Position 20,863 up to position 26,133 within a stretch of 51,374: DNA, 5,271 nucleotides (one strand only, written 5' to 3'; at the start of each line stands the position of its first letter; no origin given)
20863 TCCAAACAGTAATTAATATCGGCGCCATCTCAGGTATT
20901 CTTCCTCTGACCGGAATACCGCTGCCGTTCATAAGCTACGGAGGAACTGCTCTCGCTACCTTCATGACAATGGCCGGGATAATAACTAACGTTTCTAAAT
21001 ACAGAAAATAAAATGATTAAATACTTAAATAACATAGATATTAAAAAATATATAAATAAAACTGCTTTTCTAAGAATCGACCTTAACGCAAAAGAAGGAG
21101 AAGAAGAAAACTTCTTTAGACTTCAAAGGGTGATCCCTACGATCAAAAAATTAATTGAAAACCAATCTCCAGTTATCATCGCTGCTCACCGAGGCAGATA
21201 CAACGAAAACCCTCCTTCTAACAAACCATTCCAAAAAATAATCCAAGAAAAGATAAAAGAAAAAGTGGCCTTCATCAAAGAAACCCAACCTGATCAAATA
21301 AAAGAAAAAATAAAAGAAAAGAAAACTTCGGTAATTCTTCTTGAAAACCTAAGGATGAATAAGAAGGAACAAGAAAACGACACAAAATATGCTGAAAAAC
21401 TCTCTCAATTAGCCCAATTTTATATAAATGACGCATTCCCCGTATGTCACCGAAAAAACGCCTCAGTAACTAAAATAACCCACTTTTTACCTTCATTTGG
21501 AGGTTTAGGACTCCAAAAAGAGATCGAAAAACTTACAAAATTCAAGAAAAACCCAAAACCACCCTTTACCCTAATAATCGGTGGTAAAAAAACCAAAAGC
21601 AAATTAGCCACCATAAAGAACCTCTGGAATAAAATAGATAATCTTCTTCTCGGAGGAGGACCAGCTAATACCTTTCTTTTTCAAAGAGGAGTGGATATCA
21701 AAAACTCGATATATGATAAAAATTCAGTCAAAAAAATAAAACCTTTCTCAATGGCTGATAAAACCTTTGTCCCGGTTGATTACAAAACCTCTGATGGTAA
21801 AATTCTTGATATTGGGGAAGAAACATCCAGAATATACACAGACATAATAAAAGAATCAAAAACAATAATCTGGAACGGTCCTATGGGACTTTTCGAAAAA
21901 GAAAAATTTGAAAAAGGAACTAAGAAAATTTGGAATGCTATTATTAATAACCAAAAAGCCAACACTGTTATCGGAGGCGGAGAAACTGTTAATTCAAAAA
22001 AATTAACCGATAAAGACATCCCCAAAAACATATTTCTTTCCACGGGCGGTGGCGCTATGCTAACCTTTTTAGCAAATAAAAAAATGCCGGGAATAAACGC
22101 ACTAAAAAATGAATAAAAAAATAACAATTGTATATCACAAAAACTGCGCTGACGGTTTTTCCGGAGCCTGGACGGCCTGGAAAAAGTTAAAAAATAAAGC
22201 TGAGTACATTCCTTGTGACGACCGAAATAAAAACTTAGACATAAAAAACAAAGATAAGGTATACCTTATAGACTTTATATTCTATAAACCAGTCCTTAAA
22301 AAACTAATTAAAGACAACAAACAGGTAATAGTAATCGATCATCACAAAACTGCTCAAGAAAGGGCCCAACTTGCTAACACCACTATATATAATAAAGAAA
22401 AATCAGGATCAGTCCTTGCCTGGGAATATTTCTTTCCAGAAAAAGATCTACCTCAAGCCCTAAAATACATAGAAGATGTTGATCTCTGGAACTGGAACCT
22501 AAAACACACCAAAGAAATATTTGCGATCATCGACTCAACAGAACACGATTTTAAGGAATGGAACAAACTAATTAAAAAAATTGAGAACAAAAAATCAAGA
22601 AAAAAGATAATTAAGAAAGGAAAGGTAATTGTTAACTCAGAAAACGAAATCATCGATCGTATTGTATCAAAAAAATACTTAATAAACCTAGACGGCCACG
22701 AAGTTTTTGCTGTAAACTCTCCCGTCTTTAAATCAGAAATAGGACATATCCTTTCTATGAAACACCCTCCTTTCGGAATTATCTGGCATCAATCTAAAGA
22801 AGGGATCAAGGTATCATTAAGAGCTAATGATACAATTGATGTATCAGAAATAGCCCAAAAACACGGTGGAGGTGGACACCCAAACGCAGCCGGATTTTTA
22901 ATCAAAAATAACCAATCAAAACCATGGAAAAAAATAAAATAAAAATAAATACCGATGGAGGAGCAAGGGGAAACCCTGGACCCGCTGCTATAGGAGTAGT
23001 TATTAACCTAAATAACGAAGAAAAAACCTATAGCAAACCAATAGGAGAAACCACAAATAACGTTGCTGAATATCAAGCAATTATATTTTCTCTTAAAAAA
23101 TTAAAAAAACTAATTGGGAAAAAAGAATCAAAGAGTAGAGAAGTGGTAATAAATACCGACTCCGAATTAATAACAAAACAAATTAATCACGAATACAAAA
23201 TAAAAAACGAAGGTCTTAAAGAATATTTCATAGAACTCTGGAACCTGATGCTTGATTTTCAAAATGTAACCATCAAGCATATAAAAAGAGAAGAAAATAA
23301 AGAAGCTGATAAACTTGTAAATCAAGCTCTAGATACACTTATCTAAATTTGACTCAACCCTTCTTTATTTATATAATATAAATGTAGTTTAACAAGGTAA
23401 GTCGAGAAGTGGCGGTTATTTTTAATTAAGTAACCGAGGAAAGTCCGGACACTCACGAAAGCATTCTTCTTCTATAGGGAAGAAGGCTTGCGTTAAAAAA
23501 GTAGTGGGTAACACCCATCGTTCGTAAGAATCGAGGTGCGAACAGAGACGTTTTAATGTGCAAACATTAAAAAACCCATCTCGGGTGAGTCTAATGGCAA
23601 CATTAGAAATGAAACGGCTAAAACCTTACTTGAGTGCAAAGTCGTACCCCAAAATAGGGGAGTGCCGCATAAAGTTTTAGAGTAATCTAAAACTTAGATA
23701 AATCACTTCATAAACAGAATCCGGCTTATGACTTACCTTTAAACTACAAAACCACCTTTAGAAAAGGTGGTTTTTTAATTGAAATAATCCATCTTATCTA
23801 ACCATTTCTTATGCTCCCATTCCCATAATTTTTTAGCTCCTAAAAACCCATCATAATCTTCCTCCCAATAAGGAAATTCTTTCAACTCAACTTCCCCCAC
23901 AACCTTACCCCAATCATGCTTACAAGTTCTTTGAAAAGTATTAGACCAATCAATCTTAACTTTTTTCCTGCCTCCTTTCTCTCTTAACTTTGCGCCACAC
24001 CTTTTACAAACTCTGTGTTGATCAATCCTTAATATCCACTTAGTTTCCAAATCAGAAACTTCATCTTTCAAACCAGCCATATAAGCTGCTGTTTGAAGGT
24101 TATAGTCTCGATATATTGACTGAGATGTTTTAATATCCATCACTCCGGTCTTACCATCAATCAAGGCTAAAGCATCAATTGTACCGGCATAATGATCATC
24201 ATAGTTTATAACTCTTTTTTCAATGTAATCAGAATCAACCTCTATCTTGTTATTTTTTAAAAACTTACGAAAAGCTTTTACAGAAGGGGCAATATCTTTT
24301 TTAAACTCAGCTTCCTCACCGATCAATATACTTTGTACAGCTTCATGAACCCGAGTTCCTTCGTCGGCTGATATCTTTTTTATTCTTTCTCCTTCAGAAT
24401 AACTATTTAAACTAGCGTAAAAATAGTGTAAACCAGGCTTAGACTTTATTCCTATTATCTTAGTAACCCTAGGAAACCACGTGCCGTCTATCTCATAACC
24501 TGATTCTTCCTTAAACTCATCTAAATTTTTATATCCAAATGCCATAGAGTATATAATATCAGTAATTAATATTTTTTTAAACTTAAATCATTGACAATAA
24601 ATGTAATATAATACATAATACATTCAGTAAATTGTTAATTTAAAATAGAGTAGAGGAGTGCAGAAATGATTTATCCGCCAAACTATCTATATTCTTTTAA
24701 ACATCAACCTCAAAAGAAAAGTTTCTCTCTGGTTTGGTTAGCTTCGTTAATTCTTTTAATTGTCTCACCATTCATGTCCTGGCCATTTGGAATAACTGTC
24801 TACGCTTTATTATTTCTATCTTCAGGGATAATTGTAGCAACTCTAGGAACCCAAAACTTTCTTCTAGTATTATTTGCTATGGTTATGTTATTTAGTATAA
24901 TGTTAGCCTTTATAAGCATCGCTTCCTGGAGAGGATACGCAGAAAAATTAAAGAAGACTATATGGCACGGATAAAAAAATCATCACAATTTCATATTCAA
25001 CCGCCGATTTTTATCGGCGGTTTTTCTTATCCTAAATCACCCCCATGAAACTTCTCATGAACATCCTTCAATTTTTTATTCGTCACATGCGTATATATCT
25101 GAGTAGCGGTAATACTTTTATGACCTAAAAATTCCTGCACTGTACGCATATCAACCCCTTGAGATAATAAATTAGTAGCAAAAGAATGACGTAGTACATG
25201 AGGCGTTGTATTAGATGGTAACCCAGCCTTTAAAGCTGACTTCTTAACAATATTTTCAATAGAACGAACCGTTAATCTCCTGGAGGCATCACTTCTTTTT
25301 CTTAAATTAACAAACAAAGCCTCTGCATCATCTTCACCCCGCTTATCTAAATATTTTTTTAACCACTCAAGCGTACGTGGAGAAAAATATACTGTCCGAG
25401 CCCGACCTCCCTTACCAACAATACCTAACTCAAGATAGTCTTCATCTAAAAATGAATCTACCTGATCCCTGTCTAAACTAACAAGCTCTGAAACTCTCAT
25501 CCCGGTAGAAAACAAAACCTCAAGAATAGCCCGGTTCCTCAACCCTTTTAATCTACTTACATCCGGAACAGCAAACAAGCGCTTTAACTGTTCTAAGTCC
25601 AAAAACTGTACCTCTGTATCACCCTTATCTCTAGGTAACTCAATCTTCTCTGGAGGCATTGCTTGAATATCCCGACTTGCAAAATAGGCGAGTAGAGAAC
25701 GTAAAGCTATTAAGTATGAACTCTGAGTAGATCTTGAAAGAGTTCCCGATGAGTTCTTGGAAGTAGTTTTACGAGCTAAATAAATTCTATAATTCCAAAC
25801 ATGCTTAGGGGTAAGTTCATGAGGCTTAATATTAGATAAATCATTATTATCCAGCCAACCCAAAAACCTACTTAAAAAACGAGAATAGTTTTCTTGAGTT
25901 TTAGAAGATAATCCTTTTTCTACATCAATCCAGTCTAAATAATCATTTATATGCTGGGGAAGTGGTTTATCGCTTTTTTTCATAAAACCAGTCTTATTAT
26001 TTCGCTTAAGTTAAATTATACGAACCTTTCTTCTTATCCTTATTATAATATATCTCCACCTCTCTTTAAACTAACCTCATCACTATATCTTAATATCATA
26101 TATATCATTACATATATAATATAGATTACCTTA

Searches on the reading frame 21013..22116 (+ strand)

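Call 42: search_protein_families(library=pfam, proteins=[window:21013-22116:+], max_evalue=0.001)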
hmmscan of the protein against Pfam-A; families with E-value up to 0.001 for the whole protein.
window:21013-22116:+ (367 aa): 1 family
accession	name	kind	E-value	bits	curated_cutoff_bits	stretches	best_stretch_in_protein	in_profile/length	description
PF00162.24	PGK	-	9.7e-92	308.3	27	1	13-356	6-379/379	Phosphoglycerate kinase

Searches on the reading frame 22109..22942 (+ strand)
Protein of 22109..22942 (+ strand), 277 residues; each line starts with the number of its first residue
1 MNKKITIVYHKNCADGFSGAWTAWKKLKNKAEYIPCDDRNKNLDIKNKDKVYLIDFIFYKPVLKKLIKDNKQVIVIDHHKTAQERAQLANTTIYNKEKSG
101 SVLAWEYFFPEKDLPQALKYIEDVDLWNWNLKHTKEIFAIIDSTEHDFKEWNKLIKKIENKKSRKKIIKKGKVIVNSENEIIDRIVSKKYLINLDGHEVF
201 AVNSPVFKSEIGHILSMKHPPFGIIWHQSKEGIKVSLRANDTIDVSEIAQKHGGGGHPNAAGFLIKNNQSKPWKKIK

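Call 42: search_protein_families(library=pfam, proteins=[window:22109-22942:+], max_evalue=0.001)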
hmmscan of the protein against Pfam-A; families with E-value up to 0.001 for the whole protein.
window:22109-22942:+ (277 aa): 2 families
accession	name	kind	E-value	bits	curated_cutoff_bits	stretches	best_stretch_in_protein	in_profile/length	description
PF02272.25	DHHA1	-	1.9e-10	41.6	25.9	1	211-269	22-87/102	DHHA1 domain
PF01368.27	DHH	-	1.1e-05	26.1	28.1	1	4-107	1-101/125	DHH family, N-terminal domain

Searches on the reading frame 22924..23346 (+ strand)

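Call 42: search_protein_families(library=pfam, proteins=[window:22924-23346:+], max_evalue=0.001)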
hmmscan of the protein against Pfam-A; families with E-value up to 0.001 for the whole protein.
window:22924-23346:+ (140 aa): 2 families
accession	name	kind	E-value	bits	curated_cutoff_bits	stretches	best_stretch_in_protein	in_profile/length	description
PF13456.12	RVT_3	-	4.1e-20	72.4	21.6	1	9-135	1-123/123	Reverse transcriptase-like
PF00075.30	RNase_H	-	1.3e-15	58.3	25.8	1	5-136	3-140/141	RNase H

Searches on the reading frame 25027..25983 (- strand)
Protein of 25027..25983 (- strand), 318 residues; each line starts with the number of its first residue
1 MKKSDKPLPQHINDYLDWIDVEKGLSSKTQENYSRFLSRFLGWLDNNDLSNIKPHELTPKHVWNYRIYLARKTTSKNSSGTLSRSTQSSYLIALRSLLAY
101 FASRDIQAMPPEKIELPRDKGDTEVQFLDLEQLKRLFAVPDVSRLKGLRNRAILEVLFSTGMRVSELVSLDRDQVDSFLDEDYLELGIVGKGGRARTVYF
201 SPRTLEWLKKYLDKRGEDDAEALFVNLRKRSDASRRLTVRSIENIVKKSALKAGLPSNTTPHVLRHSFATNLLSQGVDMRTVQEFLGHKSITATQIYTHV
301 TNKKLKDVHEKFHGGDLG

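Call 42: search_protein_families(library=pfam, proteins=[window:25027-25983:-], max_evalue=0.001)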
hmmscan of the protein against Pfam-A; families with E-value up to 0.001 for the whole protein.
window:25027-25983:- (318 aa): 4 families
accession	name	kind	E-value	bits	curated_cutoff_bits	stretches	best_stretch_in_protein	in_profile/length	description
PF00589.27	Phage_integrase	-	4.7e-41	140.8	27.1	1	127-302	2-170/172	Phage integrase family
PF13495.12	Phage_int_SAM_4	-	1.9e-09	38.2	27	1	23-107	12-84/85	Phage integrase, N-terminal SAM-like domain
PF02899.23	Phage_int_SAM_1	-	1.5e-08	35.2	22.3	1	12-102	1-80/83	Phage integrase, N-terminal SAM-like domain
PF13102.12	Phage_int_SAM_5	-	1.6e-05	25.6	22.3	1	23-100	17-81/98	Phage integrase SAM-like domain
